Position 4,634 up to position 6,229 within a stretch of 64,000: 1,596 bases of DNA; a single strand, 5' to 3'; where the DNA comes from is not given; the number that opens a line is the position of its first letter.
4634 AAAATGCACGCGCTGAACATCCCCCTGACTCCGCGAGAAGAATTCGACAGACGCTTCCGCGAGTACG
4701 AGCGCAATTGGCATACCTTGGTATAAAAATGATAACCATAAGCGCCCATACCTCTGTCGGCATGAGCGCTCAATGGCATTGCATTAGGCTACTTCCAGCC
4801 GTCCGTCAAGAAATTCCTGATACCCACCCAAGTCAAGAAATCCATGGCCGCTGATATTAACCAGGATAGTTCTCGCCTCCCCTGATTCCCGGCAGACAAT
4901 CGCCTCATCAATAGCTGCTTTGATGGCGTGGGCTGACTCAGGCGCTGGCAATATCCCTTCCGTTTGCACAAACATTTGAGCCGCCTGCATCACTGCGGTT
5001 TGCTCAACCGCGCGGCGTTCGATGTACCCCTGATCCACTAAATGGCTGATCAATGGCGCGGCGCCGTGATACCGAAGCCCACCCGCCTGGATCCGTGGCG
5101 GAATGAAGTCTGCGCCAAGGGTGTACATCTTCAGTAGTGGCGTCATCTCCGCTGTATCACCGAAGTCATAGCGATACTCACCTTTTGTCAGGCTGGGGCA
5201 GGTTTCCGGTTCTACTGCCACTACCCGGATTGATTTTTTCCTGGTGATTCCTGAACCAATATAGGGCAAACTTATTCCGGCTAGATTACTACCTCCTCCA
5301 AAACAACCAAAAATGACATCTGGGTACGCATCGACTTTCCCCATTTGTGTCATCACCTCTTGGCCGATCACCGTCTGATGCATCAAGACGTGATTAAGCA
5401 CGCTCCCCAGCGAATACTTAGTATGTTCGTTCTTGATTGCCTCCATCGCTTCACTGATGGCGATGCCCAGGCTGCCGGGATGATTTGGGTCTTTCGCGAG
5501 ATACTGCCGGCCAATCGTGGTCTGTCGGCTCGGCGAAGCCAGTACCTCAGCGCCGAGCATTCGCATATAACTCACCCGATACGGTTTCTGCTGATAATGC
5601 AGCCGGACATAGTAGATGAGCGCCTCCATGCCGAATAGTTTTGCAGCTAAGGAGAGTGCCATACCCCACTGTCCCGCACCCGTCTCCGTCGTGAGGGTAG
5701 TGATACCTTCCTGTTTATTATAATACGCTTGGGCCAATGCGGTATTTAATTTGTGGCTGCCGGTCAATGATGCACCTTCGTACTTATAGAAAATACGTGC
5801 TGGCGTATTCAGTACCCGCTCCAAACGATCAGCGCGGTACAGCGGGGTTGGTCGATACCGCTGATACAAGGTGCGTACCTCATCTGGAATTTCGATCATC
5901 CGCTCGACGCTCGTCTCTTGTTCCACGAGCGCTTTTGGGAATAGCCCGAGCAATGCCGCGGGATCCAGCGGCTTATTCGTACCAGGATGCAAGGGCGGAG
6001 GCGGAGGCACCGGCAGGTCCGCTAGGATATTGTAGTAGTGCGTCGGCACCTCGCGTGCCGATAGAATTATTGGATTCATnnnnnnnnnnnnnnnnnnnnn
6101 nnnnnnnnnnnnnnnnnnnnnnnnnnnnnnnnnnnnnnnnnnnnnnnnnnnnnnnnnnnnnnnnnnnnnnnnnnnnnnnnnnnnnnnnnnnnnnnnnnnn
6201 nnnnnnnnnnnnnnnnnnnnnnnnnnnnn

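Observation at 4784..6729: trpB2 divergently paired with a TrpR-like (YerC/YecD) regulator and a perfect palindrome in the shared promoter region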

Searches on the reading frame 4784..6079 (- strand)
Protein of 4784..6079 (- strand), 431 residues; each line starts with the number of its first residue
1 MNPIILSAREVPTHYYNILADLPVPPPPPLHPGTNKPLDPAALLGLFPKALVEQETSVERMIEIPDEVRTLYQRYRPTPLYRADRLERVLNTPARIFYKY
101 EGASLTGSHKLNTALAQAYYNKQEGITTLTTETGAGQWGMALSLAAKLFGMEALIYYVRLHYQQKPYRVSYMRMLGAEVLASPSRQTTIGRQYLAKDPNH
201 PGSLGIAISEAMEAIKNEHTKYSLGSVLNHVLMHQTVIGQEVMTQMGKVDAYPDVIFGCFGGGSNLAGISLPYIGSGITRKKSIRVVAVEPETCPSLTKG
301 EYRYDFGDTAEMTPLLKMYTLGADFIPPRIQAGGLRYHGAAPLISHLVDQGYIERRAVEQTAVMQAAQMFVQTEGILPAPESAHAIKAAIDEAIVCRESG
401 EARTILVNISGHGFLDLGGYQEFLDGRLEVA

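Call 3: search_protein_families(library=pfam, proteins=[window:4784-6079:-])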
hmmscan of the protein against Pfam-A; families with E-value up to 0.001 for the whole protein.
window:4784-6079:- (431 aa): 1 family
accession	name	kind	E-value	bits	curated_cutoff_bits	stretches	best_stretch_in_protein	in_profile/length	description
PF00291.31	PALP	-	4.2e-41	141.6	35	1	73-411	3-295/295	Pyridoxal-phosphate dependent enzyme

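Call 4: search_protein_families(library=ncbifam, proteins=[window:4784-6079:-])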
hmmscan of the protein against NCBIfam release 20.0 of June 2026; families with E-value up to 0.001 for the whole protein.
window:4784-6079:- (431 aa): 21 families
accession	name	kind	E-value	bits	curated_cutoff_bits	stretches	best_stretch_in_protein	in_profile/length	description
NF009057.0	PRK12391.1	equivalog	4.1e-202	671.6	366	1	4-429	6-431/441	TrpB-like pyridoxal phosphate-dependent enzyme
TIGR01415.1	trpB_rel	hypoth_equivalog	4e-184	612.2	518.85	1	11-426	1-418/419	TrpB-like pyridoxal phosphate-dependent enzyme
NF010376.0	PRK13803.1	equivalog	2.9e-45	155.2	819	1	63-425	244-596/600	bifunctional phosphoribosylanthranilate isomerase/tryptophan synthase subunit beta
TIGR00263.1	trpB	equivalog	7.9e-44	150.3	392.45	1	67-417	38-378/385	tryptophan synthase subunit beta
NF010375.0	PRK13802.1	equivalog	3.2e-33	114.8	1386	1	63-417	310-666/695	bifunctional indole-3-glycerol phosphate synthase/tryptophan synthase subunit beta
NF004996.0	PRK06381.1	equivalog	1.4e-14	53.9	266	1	76-183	12-116/319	threonine synthase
NF006094.0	PRK08246.1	subfamily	2.1e-12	47.1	331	1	69-299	15-208/310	serine/threonine dehydratase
NF005292.0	PRK06815.1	equivalog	7.6e-12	44.9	371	1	64-183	8-122/320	threonine/serine dehydratase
NF006390.0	PRK08639.1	equivalog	4.3e-11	42.4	421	1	62-422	10-322/418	threonine ammonia-lyase IlvA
TIGR02079.1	THD1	equivalog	2.8e-08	33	440.55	1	72-300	11-213/410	threonine ammonia-lyase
NF006050.0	PRK08197.1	equivalog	5.6e-08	32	303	0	237-407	217-376/406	threonine synthase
NF005680.0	PRK07476.1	equivalog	6.6e-08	31.9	413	1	69-180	15-121/326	hydroxyectoine utilization dehydratase EutB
NF005147.0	PRK06608.1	equivalog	9.1e-08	31.3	380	1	71-191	18-134/339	serine/threonine dehydratase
TIGR01139.1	cysK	equivalog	1.6e-07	30.9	350.95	1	86-391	13-270/298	cysteine synthase A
NF005454.0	PRK07048.1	equivalog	2.1e-07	30.4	452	0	229-294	154-211/324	threo-3-hydroxy-L-aspartate ammonia-lyase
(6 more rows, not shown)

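Call 31: find_encoding_contigs(protein=window:4784-6079:-, flank=3000, max_places=6)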
Protein window:4784-6079:- (431 aa): 1 contig read that carries it; 1 place shown.
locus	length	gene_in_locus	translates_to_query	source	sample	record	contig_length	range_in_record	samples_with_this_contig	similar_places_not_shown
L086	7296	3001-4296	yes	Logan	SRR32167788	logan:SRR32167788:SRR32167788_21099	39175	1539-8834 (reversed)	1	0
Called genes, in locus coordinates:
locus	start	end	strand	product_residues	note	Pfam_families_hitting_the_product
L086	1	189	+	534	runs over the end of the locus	PF04055:Radical_SAM, PF16199:Radical_SAM_C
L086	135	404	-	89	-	-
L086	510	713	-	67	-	-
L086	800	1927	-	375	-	PF04055:Radical_SAM (weak)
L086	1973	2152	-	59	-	-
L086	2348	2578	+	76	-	-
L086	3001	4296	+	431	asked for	PF00291:PALP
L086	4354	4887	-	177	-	PF01928:CYTH (weak)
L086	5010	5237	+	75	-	-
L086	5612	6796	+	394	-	PF00278:Orn_DAP_Arg_deC, PF02784:Orn_Arg_deC_N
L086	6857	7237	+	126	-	PF00293:NUDIX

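Call 35: find_related_loci(query=window:4787-6079:-, collection=metagenome_contigs, flank=4000)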
Query window:4787-6079:- (431 aa) in metagenome_contigs; peptide patterns used: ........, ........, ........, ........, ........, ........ (x = any residue, [..] = any of these).
600 stretches matched a pattern (row limit reached: there are more); 582 encode a relative of the query (tblastn E <= 1e-3); the best 80 are kept; 80 distinct loci.
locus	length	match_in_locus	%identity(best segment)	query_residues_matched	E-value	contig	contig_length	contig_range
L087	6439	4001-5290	71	1-430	0e+0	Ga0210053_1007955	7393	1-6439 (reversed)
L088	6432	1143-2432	71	1-430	0e+0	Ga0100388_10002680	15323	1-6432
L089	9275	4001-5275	64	6-429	4e-179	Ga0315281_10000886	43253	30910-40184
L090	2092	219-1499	59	4-429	0e+0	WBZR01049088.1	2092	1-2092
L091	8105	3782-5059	58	4-428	2e-176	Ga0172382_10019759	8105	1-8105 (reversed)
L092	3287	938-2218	61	4-429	0e+0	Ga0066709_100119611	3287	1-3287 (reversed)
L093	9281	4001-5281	59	4-429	1e-175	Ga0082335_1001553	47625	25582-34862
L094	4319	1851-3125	60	4-428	0e+0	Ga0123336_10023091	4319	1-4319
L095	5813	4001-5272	61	6-428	5e-175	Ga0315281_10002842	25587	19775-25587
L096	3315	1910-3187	60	5-428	0e+0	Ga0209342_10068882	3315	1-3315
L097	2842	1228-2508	59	4-429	0e+0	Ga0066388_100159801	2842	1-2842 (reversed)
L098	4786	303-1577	58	5-428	3e-178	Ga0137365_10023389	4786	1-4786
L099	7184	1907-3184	60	4-429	2e-174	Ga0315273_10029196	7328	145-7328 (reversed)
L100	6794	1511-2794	60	4-429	7e-174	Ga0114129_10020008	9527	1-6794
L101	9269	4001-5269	61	5-428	9e-174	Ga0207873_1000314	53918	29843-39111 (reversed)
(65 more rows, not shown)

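Call 53: find_homologous_proteins(query=window:4787-6079:-, max_evalue=1e-100)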
Query window:4787-6079:- (431 aa): 7993 proteins with E <= 1e-100 among 8000 candidates; the best 120 are listed.
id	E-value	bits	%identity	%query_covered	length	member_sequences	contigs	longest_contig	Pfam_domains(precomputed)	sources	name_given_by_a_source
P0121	9.7e-288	972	100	100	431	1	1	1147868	PF00291.32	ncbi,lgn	ncbi:MAG: TrpB-like pyridoxal phosphate-dependent enzyme [Patescibacteria group bacterium]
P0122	1.5e-278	941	96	100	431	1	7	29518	PF00291.32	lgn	-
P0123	1.1e-251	853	87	100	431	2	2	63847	PF00291.32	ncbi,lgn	-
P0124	2.0e-219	747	75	100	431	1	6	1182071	PF00291.32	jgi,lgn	jgi:tryptophan synthase beta chain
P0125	1.2e-216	738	75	98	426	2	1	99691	PF00291.32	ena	-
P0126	1.7e-216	737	74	99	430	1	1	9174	PF00291.32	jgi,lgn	jgi:tryptophan synthase beta chain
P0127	3.9e-215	733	73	100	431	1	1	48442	PF00291.32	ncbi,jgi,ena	ncbi:MAG: TrpB-like pyridoxal phosphate-dependent enzyme [Patescibacteria group bacterium]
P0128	6.9e-215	732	73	100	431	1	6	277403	PF00291.32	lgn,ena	-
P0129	1.3e-214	731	73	100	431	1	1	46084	PF00291.32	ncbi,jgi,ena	ncbi:MAG: TrpB-like pyridoxal phosphate-dependent enzyme [Patescibacteria group bacterium]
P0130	2.8e-213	726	73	100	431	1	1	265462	PF00291.32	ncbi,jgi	ncbi:MAG: TrpB-like pyridoxal phosphate-dependent enzyme [Patescibacteria group bacterium]|jgi:trypt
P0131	6.0e-213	725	71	100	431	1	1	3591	PF00291.32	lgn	-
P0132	6.1e-213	725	72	100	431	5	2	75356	PF00291.32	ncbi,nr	ncbi:TrpB-like pyridoxal phosphate-dependent enzyme [Patescibacteria group bacterium]|nr:TrpB-like p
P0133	7.1e-211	719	72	100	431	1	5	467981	PF00291.32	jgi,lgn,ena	jgi:tryptophan synthase beta chain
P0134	1.8e-210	717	72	100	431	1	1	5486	PF00291.32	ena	-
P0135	2.5e-210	717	72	100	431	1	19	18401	PF00291.32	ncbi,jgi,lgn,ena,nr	ncbi:TPA: TrpB-like pyridoxal phosphate-dependent enzyme [Candidatus Komeilibacteria bacterium]|nr:M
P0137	5.5e-209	712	69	100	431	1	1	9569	PF00291.32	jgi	jgi:tryptophan synthase beta chain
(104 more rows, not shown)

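Call 54: find_encoding_contigs(protein=P0123, flank=3000, max_places=2)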
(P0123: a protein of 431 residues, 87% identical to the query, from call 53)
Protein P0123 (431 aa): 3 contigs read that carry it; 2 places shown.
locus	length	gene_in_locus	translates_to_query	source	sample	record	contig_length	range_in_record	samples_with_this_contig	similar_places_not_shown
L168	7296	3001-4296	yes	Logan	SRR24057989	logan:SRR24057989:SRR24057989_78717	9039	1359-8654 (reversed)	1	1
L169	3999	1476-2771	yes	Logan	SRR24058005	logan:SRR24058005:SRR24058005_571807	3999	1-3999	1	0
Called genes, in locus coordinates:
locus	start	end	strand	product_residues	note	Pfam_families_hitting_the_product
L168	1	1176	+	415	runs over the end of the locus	-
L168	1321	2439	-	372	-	-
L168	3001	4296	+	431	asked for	PF00291:PALP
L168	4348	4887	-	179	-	PF01928:CYTH (weak)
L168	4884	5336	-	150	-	PF09419:PGP_phosphatase (faint), PF13242:Hydrolase_like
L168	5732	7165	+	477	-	PF13205:Big_5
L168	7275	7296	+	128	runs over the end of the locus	PF00293:NUDIX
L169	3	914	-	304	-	?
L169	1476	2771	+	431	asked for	PF00291:PALP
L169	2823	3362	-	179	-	PF01928:CYTH (weak)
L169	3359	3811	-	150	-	PF09419:PGP_phosphatase (faint), PF13242:Hydrolase_like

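Call 55: find_encoding_contigs(protein=P0124, flank=3000, max_places=2)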
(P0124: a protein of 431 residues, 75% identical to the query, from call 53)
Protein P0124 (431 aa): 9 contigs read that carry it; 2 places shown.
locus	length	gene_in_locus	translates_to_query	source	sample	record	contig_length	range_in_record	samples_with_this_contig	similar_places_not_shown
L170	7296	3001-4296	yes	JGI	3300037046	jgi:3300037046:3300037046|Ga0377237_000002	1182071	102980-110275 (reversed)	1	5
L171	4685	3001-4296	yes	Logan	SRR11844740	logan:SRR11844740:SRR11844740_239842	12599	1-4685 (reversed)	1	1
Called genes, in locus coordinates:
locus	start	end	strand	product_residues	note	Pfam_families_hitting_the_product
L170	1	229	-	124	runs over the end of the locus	PF00072:Response_reg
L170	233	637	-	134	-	PF00072:Response_reg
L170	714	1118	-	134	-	PF00072:Response_reg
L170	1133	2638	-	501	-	PF00989:PAS, PF08448:PAS_4, PF13426:PAS_9, PF00989:PAS, PF08448:PAS_4, PF13426:PAS_9, PF08447:PAS_3, PF00512:HisKA, +2 more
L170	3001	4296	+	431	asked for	PF00291:PALP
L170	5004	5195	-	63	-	-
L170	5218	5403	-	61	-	-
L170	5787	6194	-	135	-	-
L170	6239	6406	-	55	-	-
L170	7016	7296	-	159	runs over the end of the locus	PF00334:NDK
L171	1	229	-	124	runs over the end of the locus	PF00072:Response_reg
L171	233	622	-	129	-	PF00072:Response_reg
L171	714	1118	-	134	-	PF00072:Response_reg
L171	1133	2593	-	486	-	PF00989:PAS, PF08448:PAS_4, PF13426:PAS_9, PF00989:PAS, PF08448:PAS_4, PF13426:PAS_9, PF08447:PAS_3, PF00512:HisKA, +2 more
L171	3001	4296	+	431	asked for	PF00291:PALP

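Call 56: find_encoding_contigs(protein=P0125, flank=3000, max_places=2)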
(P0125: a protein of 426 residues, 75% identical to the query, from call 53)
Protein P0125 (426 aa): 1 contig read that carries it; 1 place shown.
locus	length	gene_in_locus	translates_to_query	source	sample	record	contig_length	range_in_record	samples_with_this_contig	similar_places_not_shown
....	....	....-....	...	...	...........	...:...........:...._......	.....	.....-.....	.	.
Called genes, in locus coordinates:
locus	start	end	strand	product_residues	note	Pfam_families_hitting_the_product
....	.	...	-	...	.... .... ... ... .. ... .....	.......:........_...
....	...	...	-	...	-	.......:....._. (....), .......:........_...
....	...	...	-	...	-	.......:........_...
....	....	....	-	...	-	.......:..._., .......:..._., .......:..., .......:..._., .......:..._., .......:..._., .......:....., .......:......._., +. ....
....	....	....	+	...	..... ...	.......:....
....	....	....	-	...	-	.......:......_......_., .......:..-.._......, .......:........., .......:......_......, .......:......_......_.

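Call 57: find_encoding_contigs(protein=P0127, flank=3000, max_places=2)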
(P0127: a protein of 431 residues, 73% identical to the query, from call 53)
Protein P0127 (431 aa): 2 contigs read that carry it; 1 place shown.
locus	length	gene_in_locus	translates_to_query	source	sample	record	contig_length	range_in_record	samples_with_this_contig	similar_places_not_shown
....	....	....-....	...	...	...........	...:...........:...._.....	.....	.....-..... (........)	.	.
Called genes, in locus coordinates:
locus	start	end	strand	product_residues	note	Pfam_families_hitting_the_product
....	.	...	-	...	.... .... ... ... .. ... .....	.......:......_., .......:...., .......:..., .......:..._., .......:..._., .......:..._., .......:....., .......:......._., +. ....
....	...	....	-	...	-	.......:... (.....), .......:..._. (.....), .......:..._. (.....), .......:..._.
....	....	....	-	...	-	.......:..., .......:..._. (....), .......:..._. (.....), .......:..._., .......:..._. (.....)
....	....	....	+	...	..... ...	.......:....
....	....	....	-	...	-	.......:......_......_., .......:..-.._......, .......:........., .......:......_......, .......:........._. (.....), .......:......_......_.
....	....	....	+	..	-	-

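Call 60: find_encoding_contigs(protein=P0130, flank=3000, max_places=2)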
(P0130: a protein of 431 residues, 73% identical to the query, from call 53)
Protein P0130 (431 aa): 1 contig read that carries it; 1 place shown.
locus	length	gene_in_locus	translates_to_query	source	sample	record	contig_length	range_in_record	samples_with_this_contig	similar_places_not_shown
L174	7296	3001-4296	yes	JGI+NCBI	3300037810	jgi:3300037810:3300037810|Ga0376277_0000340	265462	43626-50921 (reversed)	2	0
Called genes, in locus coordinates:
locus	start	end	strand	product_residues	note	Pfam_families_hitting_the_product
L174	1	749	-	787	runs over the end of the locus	PF02743:dCache_1, PF00672:HAMP, PF00989:PAS, PF08448:PAS_4, PF13188:PAS_8 (weak), PF13426:PAS_9, PF00512:HisKA, PF02518:HATPase_c, +2 more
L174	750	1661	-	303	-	PF00989:PAS (weak), PF13188:PAS_8 (faint), PF08448:PAS_4 (faint), PF13426:PAS_9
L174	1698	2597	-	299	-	PF00989:PAS, PF13188:PAS_8 (faint), PF08448:PAS_4 (faint), PF13426:PAS_9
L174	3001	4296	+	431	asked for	PF00291:PALP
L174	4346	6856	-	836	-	PF00690:Cation_ATPase_N, PF00122:E1-E2_ATPase, PF00702:Hydrolase, PF13246:Cation_ATPase, PF00689:Cation_ATPase_C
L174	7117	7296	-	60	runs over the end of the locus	-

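Call 61: find_encoding_contigs(protein=P0133, flank=3000, max_places=2)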
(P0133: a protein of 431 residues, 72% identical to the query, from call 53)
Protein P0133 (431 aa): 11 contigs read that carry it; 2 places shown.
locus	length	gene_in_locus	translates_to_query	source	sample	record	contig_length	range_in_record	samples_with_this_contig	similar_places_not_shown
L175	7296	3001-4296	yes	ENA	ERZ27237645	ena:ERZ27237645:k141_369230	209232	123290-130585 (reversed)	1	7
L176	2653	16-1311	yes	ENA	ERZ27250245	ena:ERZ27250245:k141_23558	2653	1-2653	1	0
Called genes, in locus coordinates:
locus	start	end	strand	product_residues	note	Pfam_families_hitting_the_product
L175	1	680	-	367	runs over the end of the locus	PF00482:T2SSF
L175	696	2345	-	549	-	PF05157:MshEN, PF00437:T2SSE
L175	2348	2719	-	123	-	PF00072:Response_reg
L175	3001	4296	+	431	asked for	PF00291:PALP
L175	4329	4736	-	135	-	PF11964:SpoIIAA-like (weak)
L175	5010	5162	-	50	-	-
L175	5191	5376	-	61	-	-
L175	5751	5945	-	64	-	-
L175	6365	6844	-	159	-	PF00334:NDK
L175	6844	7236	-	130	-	PF00072:Response_reg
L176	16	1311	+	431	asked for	PF00291:PALP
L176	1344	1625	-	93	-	PF11964:SpoIIAA-like (weak)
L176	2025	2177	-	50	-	-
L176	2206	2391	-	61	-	-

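Call 62: find_encoding_contigs(protein=P0135, flank=3000, max_places=3)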
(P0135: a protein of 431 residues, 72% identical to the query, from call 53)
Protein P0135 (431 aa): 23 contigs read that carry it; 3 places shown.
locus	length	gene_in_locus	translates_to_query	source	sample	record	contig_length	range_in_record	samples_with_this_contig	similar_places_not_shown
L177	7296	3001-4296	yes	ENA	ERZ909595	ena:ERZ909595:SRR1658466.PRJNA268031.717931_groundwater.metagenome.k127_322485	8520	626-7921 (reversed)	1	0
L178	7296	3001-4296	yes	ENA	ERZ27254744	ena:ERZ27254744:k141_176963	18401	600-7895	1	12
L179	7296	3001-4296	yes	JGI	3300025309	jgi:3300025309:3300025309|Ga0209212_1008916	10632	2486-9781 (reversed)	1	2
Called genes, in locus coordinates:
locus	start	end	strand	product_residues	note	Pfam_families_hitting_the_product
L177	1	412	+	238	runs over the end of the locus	-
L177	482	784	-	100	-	-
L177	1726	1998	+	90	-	PF01371:Trp_repressor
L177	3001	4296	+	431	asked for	PF00291:PALP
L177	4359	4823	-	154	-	PF00334:NDK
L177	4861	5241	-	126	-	PF00072:Response_reg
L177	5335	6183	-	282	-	PF00753:Lactamase_B, PF12706:Lactamase_B_2 (weak)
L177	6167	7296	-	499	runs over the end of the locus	PF13567:DUF4131, PF03772:Competence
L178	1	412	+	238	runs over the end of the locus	-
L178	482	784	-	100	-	-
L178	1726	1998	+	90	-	PF01371:Trp_repressor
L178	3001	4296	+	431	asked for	PF00291:PALP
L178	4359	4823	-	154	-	PF00334:NDK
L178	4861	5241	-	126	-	PF00072:Response_reg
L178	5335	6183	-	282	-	PF00753:Lactamase_B, PF12706:Lactamase_B_2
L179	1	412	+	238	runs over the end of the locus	-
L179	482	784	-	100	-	-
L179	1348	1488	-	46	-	-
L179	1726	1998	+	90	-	PF01371:Trp_repressor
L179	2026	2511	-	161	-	-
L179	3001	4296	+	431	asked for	PF00291:PALP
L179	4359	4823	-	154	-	PF00334:NDK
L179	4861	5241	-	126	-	PF00072:Response_reg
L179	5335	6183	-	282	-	PF00753:Lactamase_B, PF12706:Lactamase_B_2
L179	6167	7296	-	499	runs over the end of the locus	PF13567:DUF4131, PF03772:Competence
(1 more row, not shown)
